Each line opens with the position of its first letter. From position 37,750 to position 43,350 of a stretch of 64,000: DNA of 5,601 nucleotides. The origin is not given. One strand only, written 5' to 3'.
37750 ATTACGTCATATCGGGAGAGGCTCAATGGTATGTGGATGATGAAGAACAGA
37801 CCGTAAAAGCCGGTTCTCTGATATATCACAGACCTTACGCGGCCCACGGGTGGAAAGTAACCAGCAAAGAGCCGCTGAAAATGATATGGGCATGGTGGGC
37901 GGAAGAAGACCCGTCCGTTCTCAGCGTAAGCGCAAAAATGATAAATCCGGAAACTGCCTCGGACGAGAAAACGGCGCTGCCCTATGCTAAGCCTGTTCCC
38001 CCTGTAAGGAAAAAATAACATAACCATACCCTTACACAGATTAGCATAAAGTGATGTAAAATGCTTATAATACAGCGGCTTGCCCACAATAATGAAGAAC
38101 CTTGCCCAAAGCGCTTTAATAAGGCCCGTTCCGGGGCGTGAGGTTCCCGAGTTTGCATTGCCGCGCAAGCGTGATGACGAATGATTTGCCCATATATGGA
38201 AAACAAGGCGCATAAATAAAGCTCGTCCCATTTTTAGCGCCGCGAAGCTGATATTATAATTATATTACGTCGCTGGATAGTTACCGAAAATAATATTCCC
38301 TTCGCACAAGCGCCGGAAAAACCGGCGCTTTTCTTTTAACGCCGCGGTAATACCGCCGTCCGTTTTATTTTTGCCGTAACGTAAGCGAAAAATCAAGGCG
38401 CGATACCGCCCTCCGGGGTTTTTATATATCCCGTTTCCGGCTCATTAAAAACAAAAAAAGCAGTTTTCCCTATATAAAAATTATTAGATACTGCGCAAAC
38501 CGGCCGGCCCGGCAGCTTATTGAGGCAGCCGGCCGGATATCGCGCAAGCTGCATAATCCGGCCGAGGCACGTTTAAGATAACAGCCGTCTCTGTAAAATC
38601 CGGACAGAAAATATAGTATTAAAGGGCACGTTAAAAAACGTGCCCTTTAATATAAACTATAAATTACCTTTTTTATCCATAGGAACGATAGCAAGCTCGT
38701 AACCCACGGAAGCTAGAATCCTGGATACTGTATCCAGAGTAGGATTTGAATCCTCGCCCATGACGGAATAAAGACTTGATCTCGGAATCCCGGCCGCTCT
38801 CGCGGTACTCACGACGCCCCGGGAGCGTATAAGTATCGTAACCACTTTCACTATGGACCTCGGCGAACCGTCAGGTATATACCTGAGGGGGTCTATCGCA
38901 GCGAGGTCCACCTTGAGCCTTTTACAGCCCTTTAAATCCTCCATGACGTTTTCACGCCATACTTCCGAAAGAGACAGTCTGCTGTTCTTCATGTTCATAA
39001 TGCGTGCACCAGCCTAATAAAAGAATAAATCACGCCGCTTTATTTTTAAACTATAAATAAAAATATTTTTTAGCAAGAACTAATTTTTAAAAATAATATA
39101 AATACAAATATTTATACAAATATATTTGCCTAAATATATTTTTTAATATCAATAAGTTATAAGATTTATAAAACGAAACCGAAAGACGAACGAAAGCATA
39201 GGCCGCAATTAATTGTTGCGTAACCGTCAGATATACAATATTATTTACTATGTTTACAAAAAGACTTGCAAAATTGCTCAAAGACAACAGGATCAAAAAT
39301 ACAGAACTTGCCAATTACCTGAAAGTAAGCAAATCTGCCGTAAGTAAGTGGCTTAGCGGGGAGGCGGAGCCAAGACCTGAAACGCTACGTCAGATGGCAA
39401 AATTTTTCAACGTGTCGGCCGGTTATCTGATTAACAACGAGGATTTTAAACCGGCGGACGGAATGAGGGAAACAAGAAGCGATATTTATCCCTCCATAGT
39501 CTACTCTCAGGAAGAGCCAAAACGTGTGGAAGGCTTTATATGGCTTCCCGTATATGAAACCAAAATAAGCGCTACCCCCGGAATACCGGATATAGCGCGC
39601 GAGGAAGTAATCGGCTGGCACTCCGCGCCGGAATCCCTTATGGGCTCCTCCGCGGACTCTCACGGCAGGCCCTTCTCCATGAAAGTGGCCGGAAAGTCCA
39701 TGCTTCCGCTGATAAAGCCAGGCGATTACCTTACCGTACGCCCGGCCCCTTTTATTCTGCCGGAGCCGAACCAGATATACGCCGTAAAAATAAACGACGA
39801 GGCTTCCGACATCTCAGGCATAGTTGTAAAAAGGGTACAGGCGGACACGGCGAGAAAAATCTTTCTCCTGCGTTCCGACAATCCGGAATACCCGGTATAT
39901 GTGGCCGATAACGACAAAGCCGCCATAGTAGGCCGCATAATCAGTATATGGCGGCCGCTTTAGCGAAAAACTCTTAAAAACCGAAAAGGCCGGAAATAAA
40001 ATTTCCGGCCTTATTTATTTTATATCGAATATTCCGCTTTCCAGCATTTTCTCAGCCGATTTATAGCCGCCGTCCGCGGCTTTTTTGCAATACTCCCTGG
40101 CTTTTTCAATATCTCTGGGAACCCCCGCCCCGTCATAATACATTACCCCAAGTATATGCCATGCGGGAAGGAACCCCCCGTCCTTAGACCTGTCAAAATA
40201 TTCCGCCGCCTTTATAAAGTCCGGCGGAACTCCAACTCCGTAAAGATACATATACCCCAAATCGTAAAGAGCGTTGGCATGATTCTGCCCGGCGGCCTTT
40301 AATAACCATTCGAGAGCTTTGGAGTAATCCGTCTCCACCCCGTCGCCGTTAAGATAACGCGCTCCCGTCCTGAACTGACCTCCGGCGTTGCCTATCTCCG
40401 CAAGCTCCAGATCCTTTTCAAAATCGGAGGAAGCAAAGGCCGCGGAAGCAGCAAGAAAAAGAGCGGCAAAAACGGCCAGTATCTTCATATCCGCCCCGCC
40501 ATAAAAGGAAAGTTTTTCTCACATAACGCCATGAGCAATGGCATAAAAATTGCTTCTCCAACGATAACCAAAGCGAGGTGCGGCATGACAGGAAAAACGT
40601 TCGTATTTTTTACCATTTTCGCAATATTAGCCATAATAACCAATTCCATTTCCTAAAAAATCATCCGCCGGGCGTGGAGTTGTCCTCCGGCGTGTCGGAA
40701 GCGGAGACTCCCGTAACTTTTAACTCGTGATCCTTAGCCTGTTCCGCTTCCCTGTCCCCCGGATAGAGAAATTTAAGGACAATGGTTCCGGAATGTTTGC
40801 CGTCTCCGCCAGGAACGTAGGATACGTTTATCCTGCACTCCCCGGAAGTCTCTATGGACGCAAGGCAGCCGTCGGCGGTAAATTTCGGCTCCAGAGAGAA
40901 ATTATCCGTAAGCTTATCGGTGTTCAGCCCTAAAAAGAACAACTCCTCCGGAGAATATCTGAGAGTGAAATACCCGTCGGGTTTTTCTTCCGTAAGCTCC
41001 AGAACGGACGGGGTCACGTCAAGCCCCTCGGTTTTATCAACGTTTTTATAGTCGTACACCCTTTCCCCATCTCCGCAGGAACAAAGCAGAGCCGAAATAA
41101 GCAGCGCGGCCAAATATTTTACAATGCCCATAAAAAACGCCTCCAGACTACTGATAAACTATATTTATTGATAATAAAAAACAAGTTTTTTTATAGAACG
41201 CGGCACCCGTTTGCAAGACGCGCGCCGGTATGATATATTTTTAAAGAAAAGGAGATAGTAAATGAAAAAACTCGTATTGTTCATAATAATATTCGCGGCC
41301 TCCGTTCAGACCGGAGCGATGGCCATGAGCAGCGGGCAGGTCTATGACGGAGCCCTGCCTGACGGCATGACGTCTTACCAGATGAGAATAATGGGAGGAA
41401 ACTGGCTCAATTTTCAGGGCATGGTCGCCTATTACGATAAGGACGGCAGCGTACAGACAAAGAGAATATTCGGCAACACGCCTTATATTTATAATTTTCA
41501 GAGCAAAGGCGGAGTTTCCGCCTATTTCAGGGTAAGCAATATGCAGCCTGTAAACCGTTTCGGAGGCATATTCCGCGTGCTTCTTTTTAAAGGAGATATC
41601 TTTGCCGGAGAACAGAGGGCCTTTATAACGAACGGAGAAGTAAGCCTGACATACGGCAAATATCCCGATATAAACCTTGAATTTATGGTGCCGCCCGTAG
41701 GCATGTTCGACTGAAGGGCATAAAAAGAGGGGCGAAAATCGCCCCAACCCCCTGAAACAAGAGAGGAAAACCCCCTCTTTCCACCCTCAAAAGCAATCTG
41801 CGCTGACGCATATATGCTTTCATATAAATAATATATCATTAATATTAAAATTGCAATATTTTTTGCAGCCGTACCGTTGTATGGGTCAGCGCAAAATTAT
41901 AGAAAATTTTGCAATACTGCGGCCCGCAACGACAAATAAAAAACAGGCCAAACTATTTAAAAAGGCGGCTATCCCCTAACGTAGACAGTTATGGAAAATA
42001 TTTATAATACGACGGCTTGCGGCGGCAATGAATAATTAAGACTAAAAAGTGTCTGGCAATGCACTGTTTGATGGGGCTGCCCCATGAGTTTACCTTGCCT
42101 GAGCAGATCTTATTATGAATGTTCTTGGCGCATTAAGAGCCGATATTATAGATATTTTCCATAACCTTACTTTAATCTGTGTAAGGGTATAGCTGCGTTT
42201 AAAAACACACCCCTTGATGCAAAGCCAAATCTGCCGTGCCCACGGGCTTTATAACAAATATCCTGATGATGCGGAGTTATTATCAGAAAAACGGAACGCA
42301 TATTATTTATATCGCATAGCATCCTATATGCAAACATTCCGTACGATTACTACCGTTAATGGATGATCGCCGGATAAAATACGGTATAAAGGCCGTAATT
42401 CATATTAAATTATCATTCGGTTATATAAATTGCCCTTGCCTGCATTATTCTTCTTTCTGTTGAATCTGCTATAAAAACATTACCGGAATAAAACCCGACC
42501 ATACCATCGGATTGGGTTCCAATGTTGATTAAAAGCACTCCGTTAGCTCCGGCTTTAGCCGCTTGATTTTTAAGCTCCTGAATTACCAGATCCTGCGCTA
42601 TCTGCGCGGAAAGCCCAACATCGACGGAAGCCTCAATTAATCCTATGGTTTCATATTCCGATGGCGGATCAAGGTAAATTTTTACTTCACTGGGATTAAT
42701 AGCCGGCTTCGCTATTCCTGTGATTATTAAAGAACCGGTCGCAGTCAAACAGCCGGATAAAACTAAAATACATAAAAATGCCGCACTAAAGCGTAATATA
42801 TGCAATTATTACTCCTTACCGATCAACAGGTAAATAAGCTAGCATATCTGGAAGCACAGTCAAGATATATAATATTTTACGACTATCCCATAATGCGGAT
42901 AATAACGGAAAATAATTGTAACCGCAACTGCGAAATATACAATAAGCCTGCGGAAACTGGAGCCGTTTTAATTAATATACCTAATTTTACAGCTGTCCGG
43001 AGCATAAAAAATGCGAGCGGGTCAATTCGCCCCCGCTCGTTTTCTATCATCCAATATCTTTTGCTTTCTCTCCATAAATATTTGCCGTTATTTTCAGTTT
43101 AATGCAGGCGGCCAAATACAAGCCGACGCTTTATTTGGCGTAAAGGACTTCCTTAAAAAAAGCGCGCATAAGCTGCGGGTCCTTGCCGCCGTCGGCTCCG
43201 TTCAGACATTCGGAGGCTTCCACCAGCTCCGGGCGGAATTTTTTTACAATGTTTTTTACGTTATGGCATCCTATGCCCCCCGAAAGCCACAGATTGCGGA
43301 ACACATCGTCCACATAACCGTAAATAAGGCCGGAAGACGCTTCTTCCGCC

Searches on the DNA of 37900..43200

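Call 55: search_rna_families(source=window, start=37900, end=43200, threshold=evalue, max_evalue=1)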
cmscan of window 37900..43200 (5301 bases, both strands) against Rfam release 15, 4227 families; matches with E-value up to 1: 3.
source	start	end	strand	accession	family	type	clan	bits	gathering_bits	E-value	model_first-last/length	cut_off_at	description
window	39911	40031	-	RF00021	Spot_42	Gene; sRNA;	-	27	80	0.041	1-115/115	no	Spot 42 RNA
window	38260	38334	+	RF00370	sroD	Gene; sRNA;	-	22.6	50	0.45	1-86/86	no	sroD RNA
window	38617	38687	+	RF01730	Termite-leu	Cis-reg;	-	21.6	51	0.31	1-78/78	no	Termite-leu RNA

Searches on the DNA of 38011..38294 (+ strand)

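Call 49: search_dna_similar(query=window:38011-38294:+, collection=plasmids, mode=distant, max_evalue=0.01, max_rows=10)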
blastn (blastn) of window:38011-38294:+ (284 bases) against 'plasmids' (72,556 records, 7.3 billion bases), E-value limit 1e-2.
No match.

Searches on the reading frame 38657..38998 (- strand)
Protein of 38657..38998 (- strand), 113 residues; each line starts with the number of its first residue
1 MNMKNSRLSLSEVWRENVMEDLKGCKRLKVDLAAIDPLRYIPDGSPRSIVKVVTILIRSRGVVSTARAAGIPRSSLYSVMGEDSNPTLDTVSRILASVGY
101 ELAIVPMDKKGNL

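Call 12: search_protein_families(library=pfam, proteins=[window:38657-38998:-], max_evalue=0.01)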
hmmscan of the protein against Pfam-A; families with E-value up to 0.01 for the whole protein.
window:38657-38998:- (113 aa): 1 family
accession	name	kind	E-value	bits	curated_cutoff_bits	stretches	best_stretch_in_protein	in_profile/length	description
PF21716.3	dnstrm_HI1420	-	6.3e-10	39.2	27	1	43-105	27-89/90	Probable addiction module antidote protein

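Call 38: list_cluster_members(proteins=[window:38657-38998:-, window:39250-39963:+, window:40015-40488:-, window:40661-41131:-, window:41262-41714:+, window:42413-42805:-, window:35324-36700:+, window:33426-35324:+, window:44585-45853:+, window:32397-32804:-])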
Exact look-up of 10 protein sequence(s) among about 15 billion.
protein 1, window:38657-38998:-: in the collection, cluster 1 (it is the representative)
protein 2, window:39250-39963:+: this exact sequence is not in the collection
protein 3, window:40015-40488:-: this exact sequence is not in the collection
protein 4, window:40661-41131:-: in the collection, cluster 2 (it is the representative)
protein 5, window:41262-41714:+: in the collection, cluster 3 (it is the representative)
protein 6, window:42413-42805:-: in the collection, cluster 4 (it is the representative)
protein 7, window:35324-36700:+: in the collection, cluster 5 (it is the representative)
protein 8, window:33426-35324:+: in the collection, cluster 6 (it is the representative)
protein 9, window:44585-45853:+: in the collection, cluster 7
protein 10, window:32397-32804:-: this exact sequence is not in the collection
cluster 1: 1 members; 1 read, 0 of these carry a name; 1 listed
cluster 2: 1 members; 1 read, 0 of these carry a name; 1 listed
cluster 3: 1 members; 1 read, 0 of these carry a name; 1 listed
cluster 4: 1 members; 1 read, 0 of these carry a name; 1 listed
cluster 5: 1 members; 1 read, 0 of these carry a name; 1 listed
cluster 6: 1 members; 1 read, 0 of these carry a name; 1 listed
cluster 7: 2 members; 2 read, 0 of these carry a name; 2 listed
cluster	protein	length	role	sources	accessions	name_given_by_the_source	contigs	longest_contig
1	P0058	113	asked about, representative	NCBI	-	-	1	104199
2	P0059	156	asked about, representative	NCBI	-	-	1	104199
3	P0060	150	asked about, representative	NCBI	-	-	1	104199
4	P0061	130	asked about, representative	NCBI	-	-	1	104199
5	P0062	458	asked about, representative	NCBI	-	-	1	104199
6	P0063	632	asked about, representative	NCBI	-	-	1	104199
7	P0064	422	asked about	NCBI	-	-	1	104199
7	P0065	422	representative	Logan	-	-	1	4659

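Call 56: search_protein_families(library=phrogs, proteins=[window:38657-38998:-], max_evalue=0.001)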
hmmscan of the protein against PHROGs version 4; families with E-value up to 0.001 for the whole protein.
window:38657-38998:- (113 aa): 1 family
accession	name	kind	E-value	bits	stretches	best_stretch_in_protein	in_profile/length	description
phrog_4268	-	transcription regulation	7.4e-11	43.1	1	42-107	29-94/96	transcriptional repressor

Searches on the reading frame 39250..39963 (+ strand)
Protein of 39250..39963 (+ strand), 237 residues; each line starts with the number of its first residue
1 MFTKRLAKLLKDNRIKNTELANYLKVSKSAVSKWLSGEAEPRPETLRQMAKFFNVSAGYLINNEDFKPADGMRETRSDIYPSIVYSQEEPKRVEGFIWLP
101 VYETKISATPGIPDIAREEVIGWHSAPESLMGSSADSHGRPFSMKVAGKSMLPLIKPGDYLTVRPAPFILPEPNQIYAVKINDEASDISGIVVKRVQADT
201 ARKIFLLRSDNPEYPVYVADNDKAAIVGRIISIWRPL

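Call 12: search_protein_families(library=pfam, proteins=[window:39250-39963:+], max_evalue=0.01)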
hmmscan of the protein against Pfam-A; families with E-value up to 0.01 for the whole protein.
window:39250-39963:+ (237 aa): 9 families
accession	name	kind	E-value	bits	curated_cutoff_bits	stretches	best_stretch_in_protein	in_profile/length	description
PF00717.28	Peptidase_S24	-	6.8e-13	48.8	23.3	1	109-231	7-116/116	Peptidase S24-like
PF01381.28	HTH_3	-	9e-12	45.3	23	1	7-60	2-55/55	Helix-turn-helix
PF12844.13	HTH_19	-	5.1e-08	33.1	30.2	1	4-65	2-63/64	Helix-turn-helix domain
PF13443.12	HTH_26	-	1.1e-06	29.2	22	1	5-58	1-55/63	Cro/C1-type HTH DNA-binding domain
PF08667.16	BetR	-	4.9e-05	23.9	21.6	1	2-88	6-95/148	BetR domain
PF13560.12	HTH_31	-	0.00019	22.1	27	1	18-56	18-57/64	Helix-turn-helix domain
PF07022.19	Phage_CI_repr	-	0.0044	17.8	22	1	10-60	7-57/65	Bacteriophage CI repressor helix-turn-helix domain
PF14549.12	P22_Cro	-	0.0074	16.5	30.2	0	18-41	13-34/60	DNA-binding transcriptional regulator Cro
PF01022.26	HTH_5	-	0.0077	16.5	22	0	8-35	9-36/47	Bacterial regulatory protein, arsR family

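Call 56: search_protein_families(library=phrogs, proteins=[window:39250-39963:+], max_evalue=0.001)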
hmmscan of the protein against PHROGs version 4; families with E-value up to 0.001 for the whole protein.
window:39250-39963:+ (237 aa): 18 families
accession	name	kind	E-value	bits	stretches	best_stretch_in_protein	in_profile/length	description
phrog_4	-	transcription regulation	1.8e-37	130.3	1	2-236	137-338/400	transcriptional repressor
phrog_8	-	transcription regulation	1.9e-15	58.2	1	1-67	76-142/346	transcriptional regulator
phrog_2967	-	transcription regulation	1.8e-13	51.5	1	2-68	11-77/225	transcriptional regulator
phrog_6201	-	transcription regulation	7e-13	49.5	1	128-235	15-116/121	CI-like repressor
phrog_2439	-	transcription regulation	4.5e-10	39.9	1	4-70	10-75/367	transcriptional regulator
phrog_3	-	transcription regulation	1.3e-09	39.3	1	1-74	88-161/430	transcriptional repressor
phrog_2328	-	transcription regulation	7.7e-09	36.4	1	2-70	16-83/128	transcriptional repressor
phrog_34939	-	unknown function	9.9e-07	29.6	1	4-62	12-71/280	-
phrog_4583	-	transcription regulation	5.7e-06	27.3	1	9-65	18-74/81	transcriptional repressor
phrog_8558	-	unknown function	1.6e-05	26.1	1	136-233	15-107/114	-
phrog_811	-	DNA, RNA and nucleotide metabolism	2.4e-05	24.9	1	142-235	49-133/140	UmuD-like protein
phrog_1124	-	transcription regulation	4.1e-05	24.2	1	5-56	12-62/177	transcriptional regulator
phrog_1994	-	DNA, RNA and nucleotide metabolism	4.7e-05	24.4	1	4-65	2-63/170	DNA binding protein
phrog_3949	-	transcription regulation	0.0002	22.4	1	16-54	28-66/161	transcriptional repressor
phrog_5823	-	transcription regulation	0.00031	21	1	4-72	9-78/404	transcriptional regulator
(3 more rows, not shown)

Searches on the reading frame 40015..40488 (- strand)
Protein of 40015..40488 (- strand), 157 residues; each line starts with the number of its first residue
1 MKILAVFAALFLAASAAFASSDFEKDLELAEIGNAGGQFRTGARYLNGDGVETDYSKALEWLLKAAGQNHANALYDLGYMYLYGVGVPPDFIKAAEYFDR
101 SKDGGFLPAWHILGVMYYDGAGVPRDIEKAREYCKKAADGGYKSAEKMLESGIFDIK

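Call 12: search_protein_families(library=pfam, proteins=[window:40015-40488:-], max_evalue=0.01)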
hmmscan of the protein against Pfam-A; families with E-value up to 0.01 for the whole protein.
window:40015-40488:- (157 aa): 1 family
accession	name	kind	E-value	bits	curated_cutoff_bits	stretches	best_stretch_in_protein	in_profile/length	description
PF08238.18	Sel1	-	2.4e-30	104.3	30.7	3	113-142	7-36/36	Sel1 repeat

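Call 56: search_protein_families(library=phrogs, proteins=[window:40015-40488:-], max_evalue=0.001)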
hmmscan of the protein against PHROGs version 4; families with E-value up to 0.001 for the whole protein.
window:40015-40488:- (157 aa): 1 family
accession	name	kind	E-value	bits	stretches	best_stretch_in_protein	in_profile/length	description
phrog_8741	-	unknown function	1.9e-29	104.1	1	30-149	105-224/380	-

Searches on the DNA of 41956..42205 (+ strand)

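Call 48: search_dna_similar(query=window:41956-42205:+, collection=plasmids, mode=distant, max_evalue=0.01, max_rows=10)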
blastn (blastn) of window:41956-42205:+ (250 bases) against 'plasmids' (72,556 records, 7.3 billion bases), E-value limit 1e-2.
No match.

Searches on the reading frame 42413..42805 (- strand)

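Call 12: search_protein_families(library=pfam, proteins=[window:42413-42805:-], max_evalue=0.01)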
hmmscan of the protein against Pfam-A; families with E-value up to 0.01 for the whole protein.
window:42413-42805:- (130 aa): 0 families

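Call 56: search_protein_families(library=phrogs, proteins=[window:42413-42805:-], max_evalue=0.001)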
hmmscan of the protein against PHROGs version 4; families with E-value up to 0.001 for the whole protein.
window:42413-42805:- (130 aa): 1 family
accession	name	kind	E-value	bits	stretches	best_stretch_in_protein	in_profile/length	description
phrog_27267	-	unknown function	5.6e-12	47.1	1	11-128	9-128/130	-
